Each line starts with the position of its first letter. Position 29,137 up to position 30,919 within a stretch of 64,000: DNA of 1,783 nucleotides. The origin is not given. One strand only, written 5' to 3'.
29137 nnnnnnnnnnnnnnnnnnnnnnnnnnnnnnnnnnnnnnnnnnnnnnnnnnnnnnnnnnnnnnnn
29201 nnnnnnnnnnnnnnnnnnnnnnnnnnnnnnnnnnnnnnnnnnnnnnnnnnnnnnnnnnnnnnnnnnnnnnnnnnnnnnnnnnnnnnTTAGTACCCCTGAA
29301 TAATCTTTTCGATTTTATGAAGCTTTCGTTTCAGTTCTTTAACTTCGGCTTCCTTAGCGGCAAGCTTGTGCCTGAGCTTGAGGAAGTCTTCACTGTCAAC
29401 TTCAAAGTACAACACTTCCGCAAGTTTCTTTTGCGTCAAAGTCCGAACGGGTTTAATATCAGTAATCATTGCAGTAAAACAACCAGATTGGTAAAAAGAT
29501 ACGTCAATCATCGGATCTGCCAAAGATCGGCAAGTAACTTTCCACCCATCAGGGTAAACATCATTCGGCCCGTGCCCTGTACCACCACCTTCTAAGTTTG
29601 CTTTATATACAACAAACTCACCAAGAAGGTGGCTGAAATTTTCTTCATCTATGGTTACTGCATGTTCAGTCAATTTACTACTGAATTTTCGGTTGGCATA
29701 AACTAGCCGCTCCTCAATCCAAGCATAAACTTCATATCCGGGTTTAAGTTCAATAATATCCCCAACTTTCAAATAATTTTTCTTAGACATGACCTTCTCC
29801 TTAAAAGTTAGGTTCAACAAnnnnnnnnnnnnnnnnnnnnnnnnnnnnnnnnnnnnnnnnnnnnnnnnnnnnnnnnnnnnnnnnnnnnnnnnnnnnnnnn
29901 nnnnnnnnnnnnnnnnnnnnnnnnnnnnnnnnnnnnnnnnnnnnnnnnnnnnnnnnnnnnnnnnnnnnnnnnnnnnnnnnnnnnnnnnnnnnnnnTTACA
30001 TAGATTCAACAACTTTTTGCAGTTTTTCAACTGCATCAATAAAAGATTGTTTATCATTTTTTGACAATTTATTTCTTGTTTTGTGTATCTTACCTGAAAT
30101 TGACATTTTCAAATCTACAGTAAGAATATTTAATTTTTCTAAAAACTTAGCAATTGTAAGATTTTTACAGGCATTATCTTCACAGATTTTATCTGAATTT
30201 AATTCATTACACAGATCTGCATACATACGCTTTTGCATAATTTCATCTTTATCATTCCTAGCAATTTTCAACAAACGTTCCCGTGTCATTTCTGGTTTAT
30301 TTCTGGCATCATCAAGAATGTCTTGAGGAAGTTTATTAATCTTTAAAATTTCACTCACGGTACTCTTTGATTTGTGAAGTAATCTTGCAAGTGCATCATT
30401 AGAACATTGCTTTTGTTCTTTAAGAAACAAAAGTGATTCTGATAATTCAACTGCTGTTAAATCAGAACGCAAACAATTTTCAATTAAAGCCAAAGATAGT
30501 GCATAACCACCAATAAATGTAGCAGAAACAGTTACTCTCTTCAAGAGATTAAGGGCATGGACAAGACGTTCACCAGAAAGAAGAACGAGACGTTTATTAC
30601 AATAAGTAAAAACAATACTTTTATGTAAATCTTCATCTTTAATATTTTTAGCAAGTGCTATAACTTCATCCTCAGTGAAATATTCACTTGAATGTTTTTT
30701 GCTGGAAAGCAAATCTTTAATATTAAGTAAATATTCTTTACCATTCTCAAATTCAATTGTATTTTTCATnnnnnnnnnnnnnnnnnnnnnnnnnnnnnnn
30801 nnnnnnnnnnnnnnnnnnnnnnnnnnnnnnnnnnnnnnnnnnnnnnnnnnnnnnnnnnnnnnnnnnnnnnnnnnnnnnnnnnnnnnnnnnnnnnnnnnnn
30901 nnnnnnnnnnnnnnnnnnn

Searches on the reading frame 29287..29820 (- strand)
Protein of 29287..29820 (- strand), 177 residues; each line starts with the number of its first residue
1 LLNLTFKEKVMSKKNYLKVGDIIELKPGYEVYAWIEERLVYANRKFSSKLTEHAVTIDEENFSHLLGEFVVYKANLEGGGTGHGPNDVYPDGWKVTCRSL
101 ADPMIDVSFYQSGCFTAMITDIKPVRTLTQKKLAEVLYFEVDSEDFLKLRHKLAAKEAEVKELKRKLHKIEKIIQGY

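Call 6: search_protein_families(library=pfam, proteins=[window:29287-29820:-], max_evalue=0.1)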
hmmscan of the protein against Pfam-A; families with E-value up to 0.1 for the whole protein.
window:29287-29820:- (177 aa): 2 families
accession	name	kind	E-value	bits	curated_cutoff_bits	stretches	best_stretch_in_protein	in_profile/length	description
PF16808.10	PKcGMP_CC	-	0.0032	17.5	35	1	152-169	16-33/35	Coiled-coil N-terminus of cGMP-dependent protein kinase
PF04201.20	TPD52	-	0.07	13.8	25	0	144-168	18-42/108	Tumour protein D52 family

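Call 10: search_protein_families(library=phrogs, proteins=[window:29287-29820:-], max_evalue=0.01)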
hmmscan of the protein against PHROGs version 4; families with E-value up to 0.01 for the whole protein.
window:29287-29820:- (177 aa): 1 family
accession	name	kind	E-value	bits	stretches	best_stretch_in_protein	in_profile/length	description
phrog_7702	-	unknown function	6.4e-25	88.5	1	11-126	1-112/124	-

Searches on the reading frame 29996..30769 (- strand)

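Call 6: search_protein_families(library=pfam, proteins=[window:29996-30769:-], max_evalue=0.1)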
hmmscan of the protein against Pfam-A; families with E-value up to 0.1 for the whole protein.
window:29996-30769:- (257 aa): 6 families
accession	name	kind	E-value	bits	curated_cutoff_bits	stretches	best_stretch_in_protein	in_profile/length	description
PF17762.8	HTH_ParB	-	6e-05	23.6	22.6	1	103-158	2-57/102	ParB HTH domain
PF13936.12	HTH_38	-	0.006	16.7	27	1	119-139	18-38/44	Helix-turn-helix domain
PF01047.28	MarR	-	0.027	14.8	24.6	1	113-143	9-39/59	MarR family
PF01022.26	HTH_5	-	0.045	14.1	22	0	113-143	8-37/47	Bacterial regulatory protein, arsR family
PF13412.12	HTH_24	-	0.056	13.5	21.9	0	115-143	11-39/48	Winged helix-turn-helix DNA-binding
PF03616.19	Glt_symporter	-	0.064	12.4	26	1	52-96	5-49/368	Sodium/glutamate symporter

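Call 10: search_protein_families(library=phrogs, proteins=[window:29996-30769:-], max_evalue=0.01)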
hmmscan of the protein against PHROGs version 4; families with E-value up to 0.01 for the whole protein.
window:29996-30769:- (257 aa): 3 families
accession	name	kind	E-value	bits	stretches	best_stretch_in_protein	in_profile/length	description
phrog_3264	-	DNA, RNA and nucleotide metabolism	1.3e-10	42.4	1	28-227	64-243/337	ParB-like partition protein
phrog_4715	-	DNA, RNA and nucleotide metabolism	4.1e-08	33.1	1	3-193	138-349/630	ParB-like partition protein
phrog_6218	-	DNA, RNA and nucleotide metabolism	9.8e-05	22.6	1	92-184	90-180/506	ParB-like partition protein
